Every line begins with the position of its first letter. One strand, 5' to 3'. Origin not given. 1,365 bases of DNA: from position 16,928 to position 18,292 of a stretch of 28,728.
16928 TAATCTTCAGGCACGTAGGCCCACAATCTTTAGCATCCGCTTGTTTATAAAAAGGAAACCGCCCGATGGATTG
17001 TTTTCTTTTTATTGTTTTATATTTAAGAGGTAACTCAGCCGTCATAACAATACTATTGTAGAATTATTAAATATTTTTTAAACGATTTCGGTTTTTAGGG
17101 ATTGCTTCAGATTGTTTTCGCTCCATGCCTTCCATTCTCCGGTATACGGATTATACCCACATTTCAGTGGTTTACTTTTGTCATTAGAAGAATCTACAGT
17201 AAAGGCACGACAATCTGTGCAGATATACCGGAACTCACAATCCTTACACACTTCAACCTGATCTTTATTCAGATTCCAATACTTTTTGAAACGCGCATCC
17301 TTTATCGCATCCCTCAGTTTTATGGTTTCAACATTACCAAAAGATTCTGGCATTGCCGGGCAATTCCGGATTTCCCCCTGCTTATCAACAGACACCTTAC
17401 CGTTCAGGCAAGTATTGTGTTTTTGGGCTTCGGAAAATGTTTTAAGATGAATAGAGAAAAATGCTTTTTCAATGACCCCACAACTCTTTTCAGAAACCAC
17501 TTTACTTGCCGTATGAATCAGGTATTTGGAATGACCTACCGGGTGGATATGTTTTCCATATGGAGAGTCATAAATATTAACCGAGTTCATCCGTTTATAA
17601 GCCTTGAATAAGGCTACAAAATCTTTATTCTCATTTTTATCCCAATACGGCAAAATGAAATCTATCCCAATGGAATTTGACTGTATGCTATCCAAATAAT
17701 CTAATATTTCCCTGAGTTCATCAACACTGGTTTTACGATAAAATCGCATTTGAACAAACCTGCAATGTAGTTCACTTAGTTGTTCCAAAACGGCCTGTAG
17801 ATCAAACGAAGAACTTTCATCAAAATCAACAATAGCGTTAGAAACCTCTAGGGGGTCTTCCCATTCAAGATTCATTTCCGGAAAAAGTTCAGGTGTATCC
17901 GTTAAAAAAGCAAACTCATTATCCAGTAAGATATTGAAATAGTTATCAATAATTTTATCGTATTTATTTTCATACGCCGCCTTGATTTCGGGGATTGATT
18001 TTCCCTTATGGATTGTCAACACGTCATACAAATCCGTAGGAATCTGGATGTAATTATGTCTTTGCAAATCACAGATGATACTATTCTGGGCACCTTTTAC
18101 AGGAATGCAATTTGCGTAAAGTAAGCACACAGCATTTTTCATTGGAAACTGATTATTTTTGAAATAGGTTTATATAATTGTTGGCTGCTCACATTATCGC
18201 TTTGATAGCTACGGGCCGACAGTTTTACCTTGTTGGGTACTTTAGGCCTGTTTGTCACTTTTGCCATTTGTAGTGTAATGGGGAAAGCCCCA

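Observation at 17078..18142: SPASM-domain maturase without a recognisable radical-SAM cysteine triad.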

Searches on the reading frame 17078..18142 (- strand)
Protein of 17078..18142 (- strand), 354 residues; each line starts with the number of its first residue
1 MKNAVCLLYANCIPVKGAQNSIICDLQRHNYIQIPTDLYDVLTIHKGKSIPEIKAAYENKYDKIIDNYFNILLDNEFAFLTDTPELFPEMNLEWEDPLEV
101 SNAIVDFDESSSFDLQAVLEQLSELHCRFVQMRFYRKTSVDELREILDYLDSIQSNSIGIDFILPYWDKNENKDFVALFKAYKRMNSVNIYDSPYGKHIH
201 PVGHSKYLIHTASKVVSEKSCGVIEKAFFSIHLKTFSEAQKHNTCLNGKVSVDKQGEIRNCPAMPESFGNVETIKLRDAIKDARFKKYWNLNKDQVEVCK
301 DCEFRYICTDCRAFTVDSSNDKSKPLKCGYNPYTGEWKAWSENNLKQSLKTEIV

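Call 4: search_protein_families(library=ncbifam, proteins=[window:17078-18142:-], max_evalue=0.01)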
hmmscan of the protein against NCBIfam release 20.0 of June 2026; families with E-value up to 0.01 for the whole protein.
window:17078-18142:- (354 aa): 11 families
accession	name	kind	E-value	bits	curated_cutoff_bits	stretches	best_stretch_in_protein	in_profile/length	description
TIGR04193.1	SPASM_w_grasp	equivalog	2.6e-106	355.9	175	1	7-347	3-342/342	grasp-with-spasm system SPASM domain peptide maturase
TIGR04085.1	rSAM_more_4Fe4S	domain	2.8e-07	30.9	27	1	248-324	5-87/93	SPASM domain-containing protein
TIGR04082.1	rSAM_for_selen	equivalog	1.1e-05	24.4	350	1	250-316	439-501/516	thio(seleno)oxazole modification radical SAM maturase SbtM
TIGR04340.1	rSAM_ACGX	hypoth_equivalog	4.7e-05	22.8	400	1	243-318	253-326/341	radical SAM/SPASM domain protein, ACGX system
TIGR04150.1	pseudo_rSAM_GG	subfamily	4.8e-05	22.5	250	1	234-309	314-389/407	TIGR04150 pseudo-rSAM protein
TIGR04545.1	rSAM_ahbD_hemeb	equivalog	0.0001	21.9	500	1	239-332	243-339/339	heme b synthase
TIGR04053.2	TIGR04053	equivalog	0.00016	21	395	1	247-332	280-366/366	TIGR04053 family radical SAM/SPASM domain-containing protein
TIGR04055.1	rSAM_NirJ2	equivalog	0.0023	17.5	500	1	242-315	233-307/326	putative heme d1 biosynthesis radical SAM protein NirJ2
TIGR04496.1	rSAM_XyeB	equivalog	0.003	16.3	450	1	264-321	289-346/385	cyclophane-forming radical SAM/SPASM peptide maturase XyeB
TIGR04280.1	geopep_mat_rSAM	hypoth_equivalog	0.0057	15.7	400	1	247-329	330-409/428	geopeptide radical SAM maturase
TIGR04304.1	GeoRSP_SPASM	equivalog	0.0058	15.8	300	1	246-315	208-280/293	GeoRSP system SPASM domain protein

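Call 5: search_protein_families(library=pfam, proteins=[window:17078-18142:-], max_evalue=1)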
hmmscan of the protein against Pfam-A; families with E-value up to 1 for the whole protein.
window:17078-18142:- (354 aa): 3 families
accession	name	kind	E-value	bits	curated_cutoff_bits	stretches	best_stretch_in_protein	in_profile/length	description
PF13186.11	SPASM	-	0.00043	21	21.5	1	247-303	5-67/67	Iron-sulfur cluster-binding domain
PF08998.16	Epsilon_antitox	-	0.013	16.3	25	1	115-155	40-77/82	Bacterial epsilon antitoxin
PF00226.36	DnaJ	-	0.097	13.2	27.8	1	37-60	1-24/63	DnaJ domain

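Call 8: find_homologous_proteins(query=window:17078-18142:-)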
Query window:17078-18142:- (354 aa): 2776 proteins with E <= 0.001 among 3753 candidates; the best 120 are listed.
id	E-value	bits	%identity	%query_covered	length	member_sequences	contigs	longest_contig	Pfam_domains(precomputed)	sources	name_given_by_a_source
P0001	3.1e-242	821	100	100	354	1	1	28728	-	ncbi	-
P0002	2.9e-173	594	69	100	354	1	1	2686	-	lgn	-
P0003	3.9e-168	577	65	99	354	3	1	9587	-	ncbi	-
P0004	3.9e-167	574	67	98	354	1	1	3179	-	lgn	-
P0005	2.0e-161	555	66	98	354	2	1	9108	-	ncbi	-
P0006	6.0e-158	544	62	100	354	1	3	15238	-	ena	-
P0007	6.9e-158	544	64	98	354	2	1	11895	-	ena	-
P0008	7.1e-153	527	61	96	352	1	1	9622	-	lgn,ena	-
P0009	9.8e-153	527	63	98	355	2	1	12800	-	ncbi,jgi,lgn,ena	-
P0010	1.3e-151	523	59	97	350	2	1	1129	-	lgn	-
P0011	8.7e-148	510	61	98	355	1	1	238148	-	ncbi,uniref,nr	ncbi:grasp-with-spasm system SPASM domain peptide maturase [uncultured Psychroserpens sp.]|uniref:gr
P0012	1.7e-147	509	61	96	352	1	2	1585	-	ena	-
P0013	7.9e-146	504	59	98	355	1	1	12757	PF13186.12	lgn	-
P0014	2.1e-144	499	60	98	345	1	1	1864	PF13186.12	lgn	-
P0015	1.4e-142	493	59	99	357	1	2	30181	-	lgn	-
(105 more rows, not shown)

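Call 17: search_solved_structures(query=A1, max_evalue=1, show_alignments=3)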
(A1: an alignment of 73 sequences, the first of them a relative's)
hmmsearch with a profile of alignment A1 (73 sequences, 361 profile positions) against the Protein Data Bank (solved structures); distinct sequences matched with E-value up to 1: 1.
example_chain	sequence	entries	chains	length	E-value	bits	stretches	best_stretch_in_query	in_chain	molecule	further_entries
3tc1_A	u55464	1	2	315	0.25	13.6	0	232-287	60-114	Octaprenyl Pyrophosphate Synthase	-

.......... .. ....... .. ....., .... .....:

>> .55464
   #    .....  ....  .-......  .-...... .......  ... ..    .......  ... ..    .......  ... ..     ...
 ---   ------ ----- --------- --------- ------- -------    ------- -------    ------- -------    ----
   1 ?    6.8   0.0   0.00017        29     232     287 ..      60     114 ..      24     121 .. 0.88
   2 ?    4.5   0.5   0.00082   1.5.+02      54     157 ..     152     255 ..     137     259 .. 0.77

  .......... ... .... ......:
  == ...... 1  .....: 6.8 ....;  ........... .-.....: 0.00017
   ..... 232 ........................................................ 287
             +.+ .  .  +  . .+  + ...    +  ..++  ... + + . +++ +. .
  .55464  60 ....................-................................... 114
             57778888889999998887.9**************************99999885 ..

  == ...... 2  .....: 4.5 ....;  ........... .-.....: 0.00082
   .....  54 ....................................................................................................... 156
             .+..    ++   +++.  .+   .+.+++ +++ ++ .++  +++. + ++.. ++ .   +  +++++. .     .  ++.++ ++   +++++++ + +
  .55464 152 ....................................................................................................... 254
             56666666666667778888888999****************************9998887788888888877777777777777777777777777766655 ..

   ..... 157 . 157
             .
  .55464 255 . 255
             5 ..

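Call 26: predict_structure(alignment_id=A1)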
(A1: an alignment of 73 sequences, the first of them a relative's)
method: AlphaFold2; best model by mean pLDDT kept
length: 354 residues; sequences in the alignment: 73
mean_pLDDT: 86.7   pTM: 0.82
mean pLDDT of the five models: 86.7, 84.7, 84.7, 82.3, 78.6
residues with pLDDT >= 90: 215; 70-90: 100; 50-70: 28; < 50: 11
segments of 3 or more residues with pLDDT < 50: 321-323, 347-354
pLDDT, mean of each block of 10 residues (from residue 1): 84 93 94 94 92 95 95 94 91 86 94 94 94 93 96 91 87 90 94 89 91 81 73 90 87 95 89 96 90 80 88 62 62 80 53 35
secondary structure, 60 per line:
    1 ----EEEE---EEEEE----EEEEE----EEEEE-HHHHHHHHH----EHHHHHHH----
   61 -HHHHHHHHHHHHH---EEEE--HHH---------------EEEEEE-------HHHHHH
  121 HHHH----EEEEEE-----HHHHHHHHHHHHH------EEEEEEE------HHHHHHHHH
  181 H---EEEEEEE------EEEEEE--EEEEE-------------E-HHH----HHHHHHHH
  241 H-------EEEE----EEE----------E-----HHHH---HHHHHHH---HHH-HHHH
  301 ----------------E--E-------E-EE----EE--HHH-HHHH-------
elements in order: E5-8 E12-16 E21-25 E30-34 H36-44 H50-56 H62-74 E78-81 E102-107 H115-124 E129-134 H140-152 E159-165 H172-181 E185-191 E198-203 E206-210 H233-241 E249-252 E257-259 H276-279 H283-289 H297-300 H344-347

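Call 42: find_related_loci(query=A1, collection=genome_contigs, flank=6000)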
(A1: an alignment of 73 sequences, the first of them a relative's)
Query A1 (354 aa) in genome_contigs; peptide patterns used: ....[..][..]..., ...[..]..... (x = any residue, [..] = any of these).
598 stretches matched a pattern (row limit reached: there are more); 585 encode a relative of the query (tblastn E <= 1e-3); the best 80 are kept; 80 distinct loci.
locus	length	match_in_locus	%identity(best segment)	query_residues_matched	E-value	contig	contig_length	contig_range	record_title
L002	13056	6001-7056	65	1-352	7e-172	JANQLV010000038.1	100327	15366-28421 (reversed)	MAG: Saprospiraceae bacterium isolate PL25a_bin.71 k99_2914302, whole genome shotgun sequence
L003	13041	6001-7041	61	1-347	6e-151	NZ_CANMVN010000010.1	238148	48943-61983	Uncultured Psychroserpens sp. isolate N2Y086-Z.fasta NODE_10, whole genome shotgun sequence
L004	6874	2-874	62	58-348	6e-130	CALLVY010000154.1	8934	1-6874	MAG: uncultured Saprospiraceae bacterium isolate R3_Bin_METABAT__216_sub genome assembly, contig: c_000000756130, whole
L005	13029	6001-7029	47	7-353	3e-113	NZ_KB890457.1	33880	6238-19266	Neolewinella persica DSM 23188 B036DRAFT_scaffold_49.50, whole genome shotgun sequence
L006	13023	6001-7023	46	8-347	3e-112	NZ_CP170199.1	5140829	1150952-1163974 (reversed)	Aquimarina sp. SS2-1 chromosome, complete genome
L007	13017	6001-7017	47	8-346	1e-110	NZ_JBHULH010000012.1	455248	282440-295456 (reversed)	Pseudotenacibaculum haliotis strain KCTC 52127 platanus_K_default_12, whole genome shotgun sequence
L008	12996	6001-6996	47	7-339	4e-110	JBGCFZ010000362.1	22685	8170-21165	MAG: Lewinella sp. isolate SGMAG-106 contig362, whole genome shotgun sequence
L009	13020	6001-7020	48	9-347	5e-110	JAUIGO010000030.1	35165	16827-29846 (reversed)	MAG: Bacteroidia bacterium isolate Co_bin.159 NODE_7534_length_35165_cov_1.318312, whole genome shotgun sequence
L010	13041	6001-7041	45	1-347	3e-108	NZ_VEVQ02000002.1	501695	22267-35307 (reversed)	Flavobacterium jejuense strain EC11 R6_NDMS06846.contig00002, whole genome shotgun sequence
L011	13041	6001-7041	46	1-347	6e-108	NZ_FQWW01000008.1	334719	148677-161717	Flavobacterium sp. CF108, whole genome shotgun sequence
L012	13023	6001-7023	47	8-347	7e-108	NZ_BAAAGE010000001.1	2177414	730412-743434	Aquimarina litoralis strain JCM 15974 sequence01, whole genome shotgun sequence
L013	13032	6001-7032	47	1-345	7e-108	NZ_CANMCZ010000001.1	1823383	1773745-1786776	Uncultured Winogradskyella sp. isolate 3-1016.fasta NODE_1, whole genome shotgun sequence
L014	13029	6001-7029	46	3-347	5e-108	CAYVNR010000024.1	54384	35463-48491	MAG TPA_asm: uncultured Flavobacteriaceae bacterium isolate SRP342821_co1_17 genome assembly, contig: NODE_395_length_54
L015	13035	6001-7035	48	7-347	2e-107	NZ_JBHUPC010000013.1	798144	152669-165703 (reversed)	Flavobacterium chuncheonense strain KCTC 22671 velvet_auto_105_13, whole genome shotgun sequence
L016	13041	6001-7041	45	1-347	2e-107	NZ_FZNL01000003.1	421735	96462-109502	Flavobacterium sp. ov086, whole genome shotgun sequence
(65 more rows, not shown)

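Call 64: fold_search(model_id=the predicted structure, library=pdb)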
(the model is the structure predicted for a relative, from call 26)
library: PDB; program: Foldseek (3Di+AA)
matches with E <= 10: 1554; with E <= 0.001: 7
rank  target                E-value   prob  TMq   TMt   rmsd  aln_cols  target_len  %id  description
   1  5wgg_A                1.6e-07  1.00  0.45  0.38   9.1       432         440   12  Structural Insights into Thioether Bond Formation in the Biosynthesis of Sactipeptides (released 2017-07-26)
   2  5why_B                1.0e-06  1.00  0.38  0.34  10.2       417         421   14  Structural Insights into Thioether Bond Formation in the Biosynthesis of Sactipeptides (released 2017-07-26)
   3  5why_A                1.9e-06  1.00  0.43  0.38   9.6       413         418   12  Structural Insights into Thioether Bond Formation in the Biosynthesis of Sactipeptides (released 2017-07-26)
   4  5v1q_B                1.5e-04  1.00  0.33  0.27  14.2       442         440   10  Crystal structure of Streptococcus suis SuiB (released 2017-08-30)
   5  5v1s_B                2.3e-04  1.00  0.35  0.30  14.3       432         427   10  Crystal structure of Streptococcus suis SuiB bound to S-adenosylmethionine (released 2017-08-30)
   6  5v1s_A                3.2e-04  0.97  0.27  0.24  15.5       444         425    8  Crystal structure of Streptococcus suis SuiB bound to S-adenosylmethionine (released 2017-08-30)
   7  5v1t_A                4.9e-04  0.92  0.25  0.21  15.5       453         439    9  Crystal structure of Streptococcus suis SuiB bound to precursor peptide SuiA (released 2017-08-30)
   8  8ai6_B                1.7e-03  0.97  0.27  0.29   8.6       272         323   10  Crystal structure of radical SAM epimerase EpeE D210A mutant from Bacillus subtilis with [4Fe-4S] clusters, S-adenosyl (released 2024-01-10)
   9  8ai4_A                1.7e-03  0.93  0.27  0.29   9.1       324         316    9  Crystal structure of radical SAM epimerase EpeE C223A mutant from Bacillus subtilis with [4Fe-4S] clusters, S-adenosyl (released 2024-01-10)
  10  8ai4_B                2.7e-03  0.94  0.30  0.32   8.5       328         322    7  Crystal structure of radical SAM epimerase EpeE C223A mutant from Bacillus subtilis with [4Fe-4S] clusters, S-adenosyl (released 2024-01-10)
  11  8ai3_A                3.0e-03  0.96  0.27  0.29  10.2       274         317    9  Crystal structure of radical SAM epimerase EpeE C223A mutant from Bacillus subtilis with [4Fe-4S] clusters and S-adeno (released 2024-01-10)
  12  8ai6_A                3.7e-03  0.96  0.28  0.30   7.8       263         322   11  Crystal structure of radical SAM epimerase EpeE D210A mutant from Bacillus subtilis with [4Fe-4S] clusters, S-adenosyl (released 2024-01-10)
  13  8ai1_A                6.0e-03  0.91  0.27  0.29  10.0       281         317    9  Crystal structure of radical SAM epimerase EpeE from Bacillus subtilis with [4Fe-4S] clusters and S-adenosyl-L-homocys (released 2024-01-10)
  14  8ai1_B                7.2e-03  0.91  0.27  0.29  10.2       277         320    9  Crystal structure of radical SAM epimerase EpeE from Bacillus subtilis with [4Fe-4S] clusters and S-adenosyl-L-homocys (released 2024-01-10)
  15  8b2a_BBB              1.0e-02  0.82  0.17  0.23   6.2       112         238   11  Crystal structure of type I dehydroquinase from Staphylococcus aureus inhibited by a hydroxylamine derivative (released 2023-02-15)
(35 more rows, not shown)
